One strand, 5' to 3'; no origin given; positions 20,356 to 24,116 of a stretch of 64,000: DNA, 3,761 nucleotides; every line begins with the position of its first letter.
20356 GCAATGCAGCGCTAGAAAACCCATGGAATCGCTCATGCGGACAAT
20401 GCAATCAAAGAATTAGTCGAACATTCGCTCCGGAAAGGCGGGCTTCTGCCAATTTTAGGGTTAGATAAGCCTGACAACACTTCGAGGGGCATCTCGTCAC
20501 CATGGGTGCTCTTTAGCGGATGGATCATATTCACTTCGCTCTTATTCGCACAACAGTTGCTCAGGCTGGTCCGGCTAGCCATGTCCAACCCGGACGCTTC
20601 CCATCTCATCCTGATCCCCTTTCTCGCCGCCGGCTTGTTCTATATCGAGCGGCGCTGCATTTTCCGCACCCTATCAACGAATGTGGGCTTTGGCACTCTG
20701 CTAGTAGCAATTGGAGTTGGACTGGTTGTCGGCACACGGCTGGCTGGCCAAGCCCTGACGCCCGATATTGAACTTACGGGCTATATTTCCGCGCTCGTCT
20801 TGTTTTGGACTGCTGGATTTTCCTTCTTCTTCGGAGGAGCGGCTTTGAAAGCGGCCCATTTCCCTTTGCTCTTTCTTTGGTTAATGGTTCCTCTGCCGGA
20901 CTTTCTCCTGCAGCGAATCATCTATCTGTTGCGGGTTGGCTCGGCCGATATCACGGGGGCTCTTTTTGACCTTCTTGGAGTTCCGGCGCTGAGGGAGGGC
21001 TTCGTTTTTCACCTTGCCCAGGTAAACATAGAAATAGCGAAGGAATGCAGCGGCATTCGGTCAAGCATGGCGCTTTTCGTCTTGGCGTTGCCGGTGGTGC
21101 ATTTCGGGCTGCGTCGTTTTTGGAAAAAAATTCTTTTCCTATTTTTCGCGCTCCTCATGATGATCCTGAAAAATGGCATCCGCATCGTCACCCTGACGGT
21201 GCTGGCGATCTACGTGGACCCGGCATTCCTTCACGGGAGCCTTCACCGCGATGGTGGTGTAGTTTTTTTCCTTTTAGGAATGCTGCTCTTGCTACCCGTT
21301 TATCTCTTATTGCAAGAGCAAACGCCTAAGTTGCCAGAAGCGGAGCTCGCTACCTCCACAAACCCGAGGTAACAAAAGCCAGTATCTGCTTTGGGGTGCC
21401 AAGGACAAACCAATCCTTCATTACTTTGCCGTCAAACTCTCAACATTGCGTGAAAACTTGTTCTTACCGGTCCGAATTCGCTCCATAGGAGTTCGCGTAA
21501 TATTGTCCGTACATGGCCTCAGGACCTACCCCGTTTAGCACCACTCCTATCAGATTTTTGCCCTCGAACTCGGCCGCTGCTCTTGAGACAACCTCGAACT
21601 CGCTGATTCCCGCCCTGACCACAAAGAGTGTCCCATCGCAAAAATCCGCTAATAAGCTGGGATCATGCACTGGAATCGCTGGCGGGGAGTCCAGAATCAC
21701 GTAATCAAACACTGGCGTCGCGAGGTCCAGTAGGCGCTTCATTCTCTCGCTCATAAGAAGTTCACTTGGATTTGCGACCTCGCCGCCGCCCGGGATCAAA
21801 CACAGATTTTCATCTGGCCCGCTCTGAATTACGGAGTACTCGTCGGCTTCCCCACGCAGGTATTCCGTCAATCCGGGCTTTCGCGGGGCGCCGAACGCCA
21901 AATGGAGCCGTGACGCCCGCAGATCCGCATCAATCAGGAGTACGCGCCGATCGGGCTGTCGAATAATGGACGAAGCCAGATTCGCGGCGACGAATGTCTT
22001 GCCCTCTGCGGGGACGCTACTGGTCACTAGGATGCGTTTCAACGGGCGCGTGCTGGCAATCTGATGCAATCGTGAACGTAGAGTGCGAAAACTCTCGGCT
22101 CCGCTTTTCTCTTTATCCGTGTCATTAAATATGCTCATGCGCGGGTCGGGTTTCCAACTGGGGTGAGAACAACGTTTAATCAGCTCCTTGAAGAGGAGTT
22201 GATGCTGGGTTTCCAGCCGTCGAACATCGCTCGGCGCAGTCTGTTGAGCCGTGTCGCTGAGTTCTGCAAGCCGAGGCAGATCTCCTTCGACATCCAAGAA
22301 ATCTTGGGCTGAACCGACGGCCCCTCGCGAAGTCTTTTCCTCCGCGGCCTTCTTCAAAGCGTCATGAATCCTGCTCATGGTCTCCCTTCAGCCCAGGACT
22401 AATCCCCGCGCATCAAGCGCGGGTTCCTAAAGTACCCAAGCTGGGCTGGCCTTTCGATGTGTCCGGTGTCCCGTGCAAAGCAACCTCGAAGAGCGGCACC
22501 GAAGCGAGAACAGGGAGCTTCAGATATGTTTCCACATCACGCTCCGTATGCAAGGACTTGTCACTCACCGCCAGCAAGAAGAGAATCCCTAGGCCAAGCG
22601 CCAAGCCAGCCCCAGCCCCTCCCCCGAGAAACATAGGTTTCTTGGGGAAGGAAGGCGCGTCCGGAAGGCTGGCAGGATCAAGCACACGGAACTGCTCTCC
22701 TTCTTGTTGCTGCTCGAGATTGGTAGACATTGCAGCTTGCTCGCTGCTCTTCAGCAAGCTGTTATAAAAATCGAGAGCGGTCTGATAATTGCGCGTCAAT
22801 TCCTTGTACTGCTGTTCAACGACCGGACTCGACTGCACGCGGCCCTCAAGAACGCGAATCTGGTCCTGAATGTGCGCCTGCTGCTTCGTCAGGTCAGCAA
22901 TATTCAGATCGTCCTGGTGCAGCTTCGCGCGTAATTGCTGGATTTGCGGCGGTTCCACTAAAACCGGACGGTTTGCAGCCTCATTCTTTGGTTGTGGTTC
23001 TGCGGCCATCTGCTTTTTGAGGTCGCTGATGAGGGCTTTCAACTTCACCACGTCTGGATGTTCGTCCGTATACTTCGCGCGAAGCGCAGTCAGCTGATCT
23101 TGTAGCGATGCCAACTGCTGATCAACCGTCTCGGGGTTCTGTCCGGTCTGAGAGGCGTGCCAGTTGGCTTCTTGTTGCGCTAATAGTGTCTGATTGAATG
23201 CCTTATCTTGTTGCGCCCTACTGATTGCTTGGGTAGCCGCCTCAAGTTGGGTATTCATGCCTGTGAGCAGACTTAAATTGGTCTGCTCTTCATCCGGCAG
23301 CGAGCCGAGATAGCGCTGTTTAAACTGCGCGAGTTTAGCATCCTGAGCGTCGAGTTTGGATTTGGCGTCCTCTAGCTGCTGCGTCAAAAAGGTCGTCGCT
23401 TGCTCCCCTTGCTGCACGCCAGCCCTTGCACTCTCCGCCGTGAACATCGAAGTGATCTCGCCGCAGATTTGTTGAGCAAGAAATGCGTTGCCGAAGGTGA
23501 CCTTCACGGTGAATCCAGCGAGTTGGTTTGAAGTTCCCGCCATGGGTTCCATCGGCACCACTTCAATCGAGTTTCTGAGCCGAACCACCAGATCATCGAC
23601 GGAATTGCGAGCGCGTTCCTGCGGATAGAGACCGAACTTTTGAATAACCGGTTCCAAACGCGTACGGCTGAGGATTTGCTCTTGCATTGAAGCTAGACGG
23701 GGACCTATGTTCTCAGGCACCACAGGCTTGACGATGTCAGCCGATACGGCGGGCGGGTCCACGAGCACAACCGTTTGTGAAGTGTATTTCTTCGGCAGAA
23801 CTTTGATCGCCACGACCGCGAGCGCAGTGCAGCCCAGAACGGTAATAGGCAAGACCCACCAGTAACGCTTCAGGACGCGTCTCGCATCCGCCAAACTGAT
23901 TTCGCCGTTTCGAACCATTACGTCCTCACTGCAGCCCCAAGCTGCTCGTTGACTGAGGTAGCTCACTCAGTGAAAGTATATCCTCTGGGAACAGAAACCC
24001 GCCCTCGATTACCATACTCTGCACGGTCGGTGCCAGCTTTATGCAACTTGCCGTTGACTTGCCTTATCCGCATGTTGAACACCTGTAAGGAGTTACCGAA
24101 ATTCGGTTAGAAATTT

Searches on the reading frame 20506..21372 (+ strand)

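Call 29: search_protein_families(library=pfam, proteins=[window:20506-21372:+], max_evalue=0.001)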
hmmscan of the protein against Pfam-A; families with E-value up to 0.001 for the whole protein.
window:20506-21372:+ (288 aa): 1 family
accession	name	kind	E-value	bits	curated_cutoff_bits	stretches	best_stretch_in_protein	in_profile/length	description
PF09721.15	Exosortase_EpsH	-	1.8e-43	149.2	25.7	1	9-266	3-251/254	Transmembrane exosortase (Exosortase_EpsH)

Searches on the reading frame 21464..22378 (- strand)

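Call 61: search_protein_families(library=pfam, proteins=[window:21464-22378:-], max_evalue=0.01)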
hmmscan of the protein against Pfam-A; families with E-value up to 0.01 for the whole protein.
window:21464-22378:- (304 aa): 2 families
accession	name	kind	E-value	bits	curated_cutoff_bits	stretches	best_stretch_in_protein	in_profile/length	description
PF13614.12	AAA_31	-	2.3e-07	31.4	27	1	126-236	14-130/177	AAA domain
PF01656.29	CbiA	-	9.3e-07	29.3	25.4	1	125-292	10-91/125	CobQ/CobB/MinD/ParA nucleotide binding domain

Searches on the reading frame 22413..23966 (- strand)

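Call 61: search_protein_families(library=pfam, proteins=[window:22413-23966:-], max_evalue=0.01)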
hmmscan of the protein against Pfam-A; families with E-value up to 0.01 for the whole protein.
window:22413-23966:- (517 aa): 2 families
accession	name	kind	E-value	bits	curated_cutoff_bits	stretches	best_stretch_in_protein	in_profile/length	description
PF13807.11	GNVR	-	1.7e-07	31.5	27.7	1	384-464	3-79/82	G-rich domain on putative tyrosine kinase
PF02706.20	Wzz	-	2.4e-07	31.4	25.5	1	22-110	2-90/91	Chain length determinant protein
